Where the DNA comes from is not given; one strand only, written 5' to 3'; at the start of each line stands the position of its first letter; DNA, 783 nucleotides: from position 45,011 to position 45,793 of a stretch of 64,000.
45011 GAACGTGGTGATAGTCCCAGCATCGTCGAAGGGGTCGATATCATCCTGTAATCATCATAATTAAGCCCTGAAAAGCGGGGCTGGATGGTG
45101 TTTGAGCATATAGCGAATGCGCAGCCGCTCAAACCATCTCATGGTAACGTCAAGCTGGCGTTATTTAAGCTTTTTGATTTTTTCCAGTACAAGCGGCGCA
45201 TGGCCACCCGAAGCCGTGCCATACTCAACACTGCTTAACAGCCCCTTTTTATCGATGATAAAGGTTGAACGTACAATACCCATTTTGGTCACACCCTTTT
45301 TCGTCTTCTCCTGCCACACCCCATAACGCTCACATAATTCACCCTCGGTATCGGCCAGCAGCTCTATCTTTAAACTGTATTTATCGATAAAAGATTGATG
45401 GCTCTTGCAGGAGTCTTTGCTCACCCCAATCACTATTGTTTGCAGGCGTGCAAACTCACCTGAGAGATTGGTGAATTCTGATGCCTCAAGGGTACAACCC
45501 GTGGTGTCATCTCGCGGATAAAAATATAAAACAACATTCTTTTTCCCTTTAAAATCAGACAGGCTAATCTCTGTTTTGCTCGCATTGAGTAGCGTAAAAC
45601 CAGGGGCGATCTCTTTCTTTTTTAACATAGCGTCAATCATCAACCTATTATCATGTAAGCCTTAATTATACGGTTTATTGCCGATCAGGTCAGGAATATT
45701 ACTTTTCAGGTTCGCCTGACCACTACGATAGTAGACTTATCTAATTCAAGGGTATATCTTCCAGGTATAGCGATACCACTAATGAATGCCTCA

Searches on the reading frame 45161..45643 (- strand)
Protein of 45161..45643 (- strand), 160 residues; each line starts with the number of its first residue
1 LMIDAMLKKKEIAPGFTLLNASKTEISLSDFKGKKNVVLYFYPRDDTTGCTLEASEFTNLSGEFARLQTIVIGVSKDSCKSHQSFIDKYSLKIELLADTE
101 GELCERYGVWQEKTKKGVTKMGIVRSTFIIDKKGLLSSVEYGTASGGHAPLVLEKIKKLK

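Call 74: search_protein_families(library=pfam, proteins=[window:45161-45643:-], max_evalue=0.00001)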
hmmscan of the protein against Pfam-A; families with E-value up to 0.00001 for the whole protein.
window:45161-45643:- (160 aa): 2 families
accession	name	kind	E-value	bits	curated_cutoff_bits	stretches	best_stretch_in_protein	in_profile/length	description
PF00578.27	AhpC-TSA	-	2.4e-35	121.6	26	1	12-136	4-121/124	AhpC/TSA family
PF08534.16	Redoxin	-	2.6e-17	63.4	26.6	1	12-145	5-137/148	Redoxin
